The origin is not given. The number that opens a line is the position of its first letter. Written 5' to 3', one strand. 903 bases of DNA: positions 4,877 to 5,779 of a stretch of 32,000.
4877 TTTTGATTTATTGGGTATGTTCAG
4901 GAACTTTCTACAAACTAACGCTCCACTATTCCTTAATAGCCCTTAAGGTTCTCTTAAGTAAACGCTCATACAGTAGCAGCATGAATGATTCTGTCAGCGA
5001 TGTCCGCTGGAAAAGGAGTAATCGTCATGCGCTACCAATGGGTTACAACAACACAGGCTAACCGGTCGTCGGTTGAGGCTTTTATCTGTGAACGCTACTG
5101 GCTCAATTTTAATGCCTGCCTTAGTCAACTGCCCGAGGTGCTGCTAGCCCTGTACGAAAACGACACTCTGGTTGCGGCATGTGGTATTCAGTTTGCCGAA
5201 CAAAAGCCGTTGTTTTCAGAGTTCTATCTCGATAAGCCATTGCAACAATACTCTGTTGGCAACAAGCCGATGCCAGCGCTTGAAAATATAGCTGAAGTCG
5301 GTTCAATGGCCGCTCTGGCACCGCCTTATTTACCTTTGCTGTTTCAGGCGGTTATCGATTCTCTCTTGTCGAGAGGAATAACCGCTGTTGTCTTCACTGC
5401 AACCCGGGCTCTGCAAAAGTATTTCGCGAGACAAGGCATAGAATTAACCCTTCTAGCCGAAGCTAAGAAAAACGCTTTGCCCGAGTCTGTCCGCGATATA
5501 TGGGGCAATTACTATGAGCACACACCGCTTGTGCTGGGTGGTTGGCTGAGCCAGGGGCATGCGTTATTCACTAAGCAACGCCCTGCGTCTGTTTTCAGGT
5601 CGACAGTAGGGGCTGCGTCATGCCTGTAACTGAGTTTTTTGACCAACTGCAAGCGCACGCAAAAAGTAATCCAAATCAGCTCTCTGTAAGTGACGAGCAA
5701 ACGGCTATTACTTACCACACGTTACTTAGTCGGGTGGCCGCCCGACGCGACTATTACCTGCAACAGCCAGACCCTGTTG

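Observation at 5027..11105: Seven-gene translationally coupled operon: hemolysin-family GNAT-like protein, adenylase, di-iron HDO, SDR, secreted TPR and its own PmrAB-like two-component system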

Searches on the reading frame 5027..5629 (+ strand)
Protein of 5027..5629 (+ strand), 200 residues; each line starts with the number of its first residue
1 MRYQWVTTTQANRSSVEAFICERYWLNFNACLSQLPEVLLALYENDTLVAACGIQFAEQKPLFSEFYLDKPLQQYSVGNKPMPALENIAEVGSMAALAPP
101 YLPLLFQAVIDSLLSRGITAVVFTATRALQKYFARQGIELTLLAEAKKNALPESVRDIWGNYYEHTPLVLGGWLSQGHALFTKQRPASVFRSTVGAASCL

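Call 3: search_protein_families(library=pfam, proteins=[window:5027-5629:+], max_evalue=0.01)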
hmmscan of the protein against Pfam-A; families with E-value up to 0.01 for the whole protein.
window:5027-5629:+ (200 aa): 1 family
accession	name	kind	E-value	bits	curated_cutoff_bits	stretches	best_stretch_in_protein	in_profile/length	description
PF12261.14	T_hemolysin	-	5.2e-50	170.1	27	1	7-177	2-173/174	Thermostable hemolysin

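Call 4: search_protein_families(library=ncbifam, proteins=[window:5027-5629:+], max_evalue=0.01)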
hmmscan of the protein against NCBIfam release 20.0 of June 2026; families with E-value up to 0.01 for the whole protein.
window:5027-5629:+ (200 aa): 0 families

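Call 7: find_homologous_proteins(query=window:5027-5629:+, max_evalue=0.00001)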
Query window:5027-5629:+ (200 aa): 26 proteins with E <= 0.00001 among 169 candidates.
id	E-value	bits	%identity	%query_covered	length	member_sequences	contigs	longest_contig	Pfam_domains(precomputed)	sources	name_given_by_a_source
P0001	1.3e-126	438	99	100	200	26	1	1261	PF12261.15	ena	-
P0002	4.9e-113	393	88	100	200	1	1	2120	PF12261.15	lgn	-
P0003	2.9e-93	329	75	100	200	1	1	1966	PF12261.15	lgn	-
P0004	3.1e-92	325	74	100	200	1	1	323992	PF12261.15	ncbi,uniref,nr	ncbi:thermostable hemolysin [Idiomarina sp. HP20-50]|uniref:thermostable hemolysin n=1 Tax=Idiomarin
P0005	4.2e-67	244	59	100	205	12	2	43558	PF12261.15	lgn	-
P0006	3.2e-66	241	59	89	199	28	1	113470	PF12261.15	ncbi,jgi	-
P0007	1.4e-65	239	58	90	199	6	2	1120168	PF12261.15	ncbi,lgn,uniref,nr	ncbi:thermostable hemolysin [Idiomarina piscisalsi]|uniref:Thermostable hemolysin-like protein n=1 T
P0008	3.5e-64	234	56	100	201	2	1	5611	PF12261.15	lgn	-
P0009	3.3e-63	231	59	89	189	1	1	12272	PF12261.15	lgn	-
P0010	5.7e-63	230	55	97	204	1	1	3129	PF12261.15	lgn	-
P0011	5.7e-63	230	57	92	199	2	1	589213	PF12261.15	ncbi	ncbi:MAG: thermostable hemolysin [Pseudomonadota bacterium]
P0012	6.8e-62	227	56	90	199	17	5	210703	PF12261.15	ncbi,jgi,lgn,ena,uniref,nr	ncbi:thermostable hemolysin [Idiomarina aquatica]|uniref:Thermostable hemolysin n=1 Tax=Idiomarina a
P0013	1.1e-57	213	55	89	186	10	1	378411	PF12261.15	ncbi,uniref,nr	ncbi:thermostable hemolysin-like protein [Pseudidiomarina gelatinasegens]|uniref:Thermostable hemoly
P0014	6.2e-57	210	50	100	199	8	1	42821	PF12261.15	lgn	-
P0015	2.4e-56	208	51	90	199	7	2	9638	PF12261.15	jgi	-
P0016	8.3e-55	203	48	100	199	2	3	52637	PF12261.15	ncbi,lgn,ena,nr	ncbi:MAG: thermostable hemolysin-like protein [Gammaproteobacteria bacterium]|nr:MAG: thermostable h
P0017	8.6e-51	190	53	95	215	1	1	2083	PF12261.15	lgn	-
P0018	2.2e-47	179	48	91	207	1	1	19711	PF12261.15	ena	-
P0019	9.7e-45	171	51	85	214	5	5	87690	PF12261.15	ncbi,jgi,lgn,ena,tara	tara:strand:+ start:1847 stop:2491 length:645 start_codon:yes stop_codon:yes gene_type:complete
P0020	2.4e-37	146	45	88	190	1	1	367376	PF12261.15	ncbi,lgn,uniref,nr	ncbi:thermostable hemolysin [Pseudidiomarina woesei]|uniref:Thermostable hemolysin n=1 Tax=Pseudidio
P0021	7.2e-37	145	44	88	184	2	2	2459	PF12261.15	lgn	-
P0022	2.2e-35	140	43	88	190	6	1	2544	PF12261.15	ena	-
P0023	1.4e-34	137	43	88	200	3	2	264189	PF12261.15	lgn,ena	-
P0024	6.2e-34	135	43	89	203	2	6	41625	PF12261.15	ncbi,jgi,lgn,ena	-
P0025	1.2e-27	115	43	81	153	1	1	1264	PF12261.15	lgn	-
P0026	5.5e-24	103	60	43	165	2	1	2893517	PF12261.15,PF00106.32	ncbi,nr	ncbi:hypothetical protein C5610_07870 [Idiomarina sp. OT37-5b]|nr:hypothetical protein C5610_07870 [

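Call 9: find_encoding_contigs(protein=P0007, flank=10000, max_places=2)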
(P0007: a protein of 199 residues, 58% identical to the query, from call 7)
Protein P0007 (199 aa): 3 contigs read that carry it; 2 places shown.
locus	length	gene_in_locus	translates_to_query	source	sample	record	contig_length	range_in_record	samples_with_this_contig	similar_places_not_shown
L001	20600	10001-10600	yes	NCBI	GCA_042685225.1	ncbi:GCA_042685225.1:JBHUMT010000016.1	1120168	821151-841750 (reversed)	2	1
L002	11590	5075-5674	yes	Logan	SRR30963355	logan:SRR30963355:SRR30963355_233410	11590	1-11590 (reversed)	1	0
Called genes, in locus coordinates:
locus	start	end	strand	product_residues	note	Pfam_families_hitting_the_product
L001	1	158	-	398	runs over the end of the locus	-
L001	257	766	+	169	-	-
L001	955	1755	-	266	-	PF02146:SIR2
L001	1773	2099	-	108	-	PF05016:ParE_toxin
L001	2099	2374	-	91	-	PF02604:PhdYeFM_antitox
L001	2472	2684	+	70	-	PF07866:DUF1653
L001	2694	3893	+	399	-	PF11449:ArsP_2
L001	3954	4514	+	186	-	PF02659:Mntp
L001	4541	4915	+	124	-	PF17775:YchJ_M-like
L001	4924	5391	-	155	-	PF13858:DUF4199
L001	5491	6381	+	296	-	-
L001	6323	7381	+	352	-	PF00990:GGDEF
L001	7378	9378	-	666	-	PF00884:Sulfatase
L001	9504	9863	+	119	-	PF01219:DAGK_prokar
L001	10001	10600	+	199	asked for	PF12261:T_hemolysin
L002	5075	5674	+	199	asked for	PF12261:T_hemolysin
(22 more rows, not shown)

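Call 10: find_encoding_contigs(protein=P0020, flank=10000, max_places=2)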
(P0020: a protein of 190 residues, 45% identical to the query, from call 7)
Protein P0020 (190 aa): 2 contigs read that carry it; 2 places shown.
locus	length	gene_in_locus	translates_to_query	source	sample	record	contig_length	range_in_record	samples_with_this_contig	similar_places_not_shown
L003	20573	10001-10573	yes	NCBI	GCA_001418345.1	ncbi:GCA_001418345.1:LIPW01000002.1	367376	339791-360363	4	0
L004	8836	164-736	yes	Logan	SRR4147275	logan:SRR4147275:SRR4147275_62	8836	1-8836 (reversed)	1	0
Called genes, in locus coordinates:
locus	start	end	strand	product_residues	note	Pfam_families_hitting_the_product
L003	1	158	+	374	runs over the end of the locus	PF00285:Citrate_synt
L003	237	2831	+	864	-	PF00330:Aconitase, PF00694:Aconitase_C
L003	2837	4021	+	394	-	PF04303:PrpF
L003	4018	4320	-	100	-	PF05016:ParE_toxin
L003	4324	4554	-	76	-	-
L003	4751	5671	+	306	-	PF01479:S4, PF00849:PseudoU_synth_2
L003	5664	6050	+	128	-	PF17775:YchJ_M-like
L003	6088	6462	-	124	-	-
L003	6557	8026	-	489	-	PF02696:SelO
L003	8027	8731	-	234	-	PF16266:DUF4919 (weak)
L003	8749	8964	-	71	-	-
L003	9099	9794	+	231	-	PF13505:OMP_b-brl, PF03922:OmpW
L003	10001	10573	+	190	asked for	PF12261:T_hemolysin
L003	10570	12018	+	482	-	PF00501:AMP-binding, PF23562:AMP-binding_C_3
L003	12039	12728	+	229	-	PF14518:Haem_oxygenas_2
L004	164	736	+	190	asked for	PF12261:T_hemolysin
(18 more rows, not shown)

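Call 11: find_encoding_contigs(protein=P0024, flank=10000, max_places=3)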
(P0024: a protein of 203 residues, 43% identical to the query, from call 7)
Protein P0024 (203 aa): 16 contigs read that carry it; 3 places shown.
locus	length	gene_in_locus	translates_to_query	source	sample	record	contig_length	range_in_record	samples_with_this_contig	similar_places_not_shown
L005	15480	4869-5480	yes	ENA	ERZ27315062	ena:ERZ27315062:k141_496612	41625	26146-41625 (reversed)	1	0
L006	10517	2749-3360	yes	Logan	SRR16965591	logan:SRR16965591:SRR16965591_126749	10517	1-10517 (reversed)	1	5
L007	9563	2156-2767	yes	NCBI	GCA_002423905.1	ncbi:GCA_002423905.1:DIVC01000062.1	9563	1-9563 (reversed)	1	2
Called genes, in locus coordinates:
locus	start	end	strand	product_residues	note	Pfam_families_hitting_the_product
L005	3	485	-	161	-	?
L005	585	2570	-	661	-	PF00884:Sulfatase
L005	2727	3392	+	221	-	PF00072:Response_reg, PF00486:Trans_reg_C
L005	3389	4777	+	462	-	PF26769:HAMP_PhoQ (weak), PF00512:HisKA, PF02518:HATPase_c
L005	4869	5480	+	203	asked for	PF12261:T_hemolysin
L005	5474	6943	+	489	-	PF00501:AMP-binding, PF23562:AMP-binding_C_3 (weak)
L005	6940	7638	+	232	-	PF14518:Haem_oxygenas_2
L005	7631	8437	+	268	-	PF00106:adh_short, PF08659:KR, PF13561:adh_short_C2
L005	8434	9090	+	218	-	PF21033:RMD1-3 (faint), PF13428:TPR_14 (faint), PF07719:TPR_2 (faint), PF14559:TPR_19 (weak)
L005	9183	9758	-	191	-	PF00990:GGDEF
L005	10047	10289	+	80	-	PF01381:HTH_3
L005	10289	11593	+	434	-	PF13657:Couple_hipA, PF07804:HipA_C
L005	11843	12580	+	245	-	PF03372:Exo_endo_phos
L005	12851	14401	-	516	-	PF00144:Beta-lactamase, PF11954:DUF3471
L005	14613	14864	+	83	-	-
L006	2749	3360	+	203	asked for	PF12261:T_hemolysin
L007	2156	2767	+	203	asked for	PF12261:T_hemolysin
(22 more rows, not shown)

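Call 15: search_solved_structures(query=window:5027-5629:+, max_evalue=10)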
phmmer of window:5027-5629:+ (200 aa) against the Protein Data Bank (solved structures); distinct sequences matched with E-value up to 10: 0.

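Call 24: search_protein_representatives(protein=window:5027-5629:+)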
Query: 200 residues. Proteins with E-value up to 0.001 (for the whole library): 1400; up to 1e-10: 590; up to 1e-30: 7. The best 150 are listed.
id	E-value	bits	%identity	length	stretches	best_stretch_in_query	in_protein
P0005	1.3e-67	243.5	64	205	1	1-184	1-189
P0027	4.2e-51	189.6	51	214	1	5-182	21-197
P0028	1.2e-35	139.2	40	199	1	4-193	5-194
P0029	2.0e-34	135.2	40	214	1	10-186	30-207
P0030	1.1e-32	129.6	41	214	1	13-179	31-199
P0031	1.5e-32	129.1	41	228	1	9-183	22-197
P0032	7.0e-32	126.9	98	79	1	1-61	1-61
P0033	1.2e-30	122.9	42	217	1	8-180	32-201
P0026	1.7e-24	102.8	63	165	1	13-99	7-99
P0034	1.2e-22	96.8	36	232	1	4-175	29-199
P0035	1.0e-21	93.8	33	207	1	8-183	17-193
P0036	7.7e-21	90.9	37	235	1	12-177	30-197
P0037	1.2e-20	90.3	36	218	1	7-188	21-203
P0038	2.6e-20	89.2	36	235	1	11-184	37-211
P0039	2.8e-20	89.1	39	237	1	12-179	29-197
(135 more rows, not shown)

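Call 30: find_related_loci(query=A3, collection=genome_contigs, flank=10000)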
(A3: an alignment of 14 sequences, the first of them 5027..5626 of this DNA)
Query A3 (200 aa) in genome_contigs; peptide patterns used: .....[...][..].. (x = any residue, [..] = any of these).
61 stretches matched a pattern; 27 encode a relative of the query (tblastn E <= 1e-3); 27 distinct loci.
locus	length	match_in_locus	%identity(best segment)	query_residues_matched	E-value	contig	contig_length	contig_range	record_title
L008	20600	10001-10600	94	1-200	1e-126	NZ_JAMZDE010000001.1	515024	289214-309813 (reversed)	Idiomarina rhizosphaerae strain M1R2S28 14, whole genome shotgun sequence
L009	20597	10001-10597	74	1-199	4e-97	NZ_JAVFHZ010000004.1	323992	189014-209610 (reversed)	Idiomarina sp. HP20-50 NODE_4_length_323992_cov_344.052211, whole genome shotgun sequence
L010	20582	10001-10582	61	1-188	7e-75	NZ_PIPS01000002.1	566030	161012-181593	Idiomarina aquatica strain SN-14 contig2, whole genome shotgun sequence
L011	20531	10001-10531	60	1-177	2e-72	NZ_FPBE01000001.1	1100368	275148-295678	Idiomarina abyssalis strain KMM 227, whole genome shotgun sequence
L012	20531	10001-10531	60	1-177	1e-71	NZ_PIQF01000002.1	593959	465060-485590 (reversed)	Idiomarina seosinensis strain CL-SP19 contig2, whole genome shotgun sequence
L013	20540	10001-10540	58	1-180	1e-70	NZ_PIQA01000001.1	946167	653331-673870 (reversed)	Idiomarina piscisalsi strain TPS4-2 contig1, whole genome shotgun sequence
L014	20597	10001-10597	50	1-199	7e-66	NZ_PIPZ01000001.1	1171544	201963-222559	Pseudidiomarina marina strain PIM1 contig1, whole genome shotgun sequence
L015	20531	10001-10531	55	1-177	5e-65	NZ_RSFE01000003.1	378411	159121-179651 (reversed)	Pseudidiomarina gelatinasegens strain R04H25 NODE_3_length_378411_cov_76.673325, whole genome shotgun sequence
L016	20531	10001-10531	54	1-177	6e-63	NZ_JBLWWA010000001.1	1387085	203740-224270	MAG: Pseudidiomarina sp. isolate EA13-11 A13maxbin.031RE.5K@1, whole genome shotgun sequence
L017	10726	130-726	48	1-199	6e-63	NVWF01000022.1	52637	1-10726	MAG: Gammaproteobacteria bacterium isolate NORP44 Contig_source1383C_1488, whole genome shotgun sequence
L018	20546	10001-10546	51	1-182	2e-58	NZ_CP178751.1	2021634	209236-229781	Pseudidiomarina sp. YC-516-91 chromosome, complete genome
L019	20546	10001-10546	50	1-182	2e-57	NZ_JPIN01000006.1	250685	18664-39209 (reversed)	Pseudidiomarina atlantica strain MCCC 1A10513 contig6, whole genome shotgun sequence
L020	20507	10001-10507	53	5-173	8e-57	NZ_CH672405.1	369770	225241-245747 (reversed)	Idiomarina baltica OS145 scf_1099451322316, whole genome shotgun sequence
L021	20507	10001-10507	51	5-173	5e-53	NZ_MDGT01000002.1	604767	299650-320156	Idiomarina sp. MD25a Contig_27, whole genome shotgun sequence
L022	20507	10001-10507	51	5-173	2e-52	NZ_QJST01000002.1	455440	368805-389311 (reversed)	Idiomarina fontislapidosi strain CECT 5859 Ga0244602_102, whole genome shotgun sequence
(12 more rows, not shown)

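Call 61: predict_structure(alignment_id=A4)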
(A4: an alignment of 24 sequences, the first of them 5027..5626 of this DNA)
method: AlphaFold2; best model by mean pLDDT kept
length: 200 residues; sequences in the alignment: 24
mean_pLDDT: 89.9   pTM: 0.84
mean pLDDT of the five models: 89.9, 89.8, 89.4, 87.9, 85.9
residues with pLDDT >= 90: 162; 70-90: 20; 50-70: 5; < 50: 13
segments of 3 or more residues with pLDDT < 50: 188-200
pLDDT, mean of each block of 10 residues (from residue 1): 96 97 93 92 97 98 97 96 98 94 94 97 94 90 97 91 96 88 56 36
secondary structure, 60 per line:
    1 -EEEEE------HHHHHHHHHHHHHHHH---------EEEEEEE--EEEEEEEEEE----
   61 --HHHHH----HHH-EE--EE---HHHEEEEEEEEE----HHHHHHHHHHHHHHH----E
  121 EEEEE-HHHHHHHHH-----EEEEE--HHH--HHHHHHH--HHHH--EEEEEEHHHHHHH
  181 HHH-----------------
elements in order: E2-6 H13-28 E38-44 E47-56 H63-67 E88-96 H101-115 E120-125 H127-135 E141-145 H153-159 H162-165 E168-173 H174-183

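Call 63: fold_search(model_id=the predicted structure, library=pdb)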
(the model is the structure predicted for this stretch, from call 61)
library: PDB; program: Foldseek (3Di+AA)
matches with E <= 10: 1128; with E <= 0.001: 235
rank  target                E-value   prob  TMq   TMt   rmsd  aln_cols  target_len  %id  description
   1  3p2h                  5.9e-07  1.00  0.59  0.64   5.2       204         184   12  Crystal structure of TofI in a ternary complex with an inhibitor and MTA (released 2011-07-06)
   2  3p2f                  1.2e-06  1.00  0.60  0.67   4.1       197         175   12  Crystal structure of TofI in an apo form (released 2011-07-06)
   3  1ro5                  2.7e-06  1.00  0.60  0.60   4.8       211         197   14  Crystal Structure of the AHL Synthase LasI (released 2004-08-24)
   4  2r8v                  2.7e-06  1.00  0.47  0.24   5.8       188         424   13  Native structure of N-acetylglutamate synthase from Neisseria gonorrhoeae (released 2008-01-15)
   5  6wn0_A                2.9e-06  1.00  0.60  0.57   4.9       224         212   13  The structure of a CoA-dependent acyl-homoserine lactone synthase, RpaI, with the adduct of SAH and p-coumaroyl CoA (released 2020-05-13)
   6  6wns                  3.3e-06  1.00  0.57  0.58   5.8       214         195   14  The structure of a CoA-dependent acyl-homoserine lactone synthase, MesI (released 2020-05-13)
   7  5w8a                  4.5e-06  1.00  0.57  0.55   5.6       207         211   15  The structure of a COA-dependent acyl-homoserine lactone synthase, BjaI, with SAM and isopentyl-CoA (released 2017-08-23)
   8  5w8g                  7.3e-06  1.00  0.57  0.54   5.0       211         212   13  The structure of a COA-dependent acyl-homoserine lactone synthase, BjaI, with SAH (released 2017-08-23)
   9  6wn0_B                7.8e-06  1.00  0.61  0.58   5.2       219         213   13  The structure of a CoA-dependent acyl-homoserine lactone synthase, RpaI, with the adduct of SAH and p-coumaroyl CoA (released 2020-05-13)
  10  2g0b_D                8.8e-06  1.00  0.56  0.61   4.7       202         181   13  The structure of FeeM, an N-acyl amino acid synthase from uncultured soil microbes (released 2006-09-26)
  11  2i79_F                9.3e-06  1.00  0.48  0.56   5.5       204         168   10  The crystal structure of the acetyltransferase of GNAT family from Streptococcus pneumoniae (released 2006-10-10)
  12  2i79_A                9.9e-06  1.00  0.45  0.51   6.6       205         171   11  The crystal structure of the acetyltransferase of GNAT family from Streptococcus pneumoniae (released 2006-10-10)
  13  8iym_A                1.1e-05  1.00  0.47  0.58   5.0       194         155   11  Crystal structure of a protein acetyltransferase, HP0935 (released 2024-04-10)
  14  5w8c                  1.1e-05  1.00  0.57  0.55   5.1       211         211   14  The structure of a COA-dependent acyl-homoserine lactone synthase, BjaI, with MTA and isovaleryl-CoA (released 2017-08-23)
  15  5w8e                  1.3e-05  1.00  0.56  0.53   5.2       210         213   13  The structure of a CoA-dependent acyl-homoserine lactone synthase, BjaI, with the adduct of SAH and IV-CoA (released 2017-08-23)
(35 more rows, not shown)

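Call 80: search_solved_structures(query=A1, max_evalue=10)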
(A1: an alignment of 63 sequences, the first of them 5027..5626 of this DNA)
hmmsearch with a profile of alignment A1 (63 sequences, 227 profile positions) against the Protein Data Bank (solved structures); distinct sequences matched with E-value up to 10: 5.
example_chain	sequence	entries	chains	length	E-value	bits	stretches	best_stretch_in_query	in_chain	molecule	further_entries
1jfi_A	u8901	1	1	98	0.15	14.5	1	51-134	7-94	Transcription Regulator NC2 alpha chain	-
5fvm_A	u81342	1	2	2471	0.48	12.9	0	43-102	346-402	SERINE/THREONINE-PROTEIN KINASE TOR2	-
1hst_A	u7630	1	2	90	0.65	12.5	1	31-65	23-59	HISTONE H5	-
4qlc_U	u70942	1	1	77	0.68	12.4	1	31-65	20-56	H5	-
5wcu_U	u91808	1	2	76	0.78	12.2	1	31-58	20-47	Histone H5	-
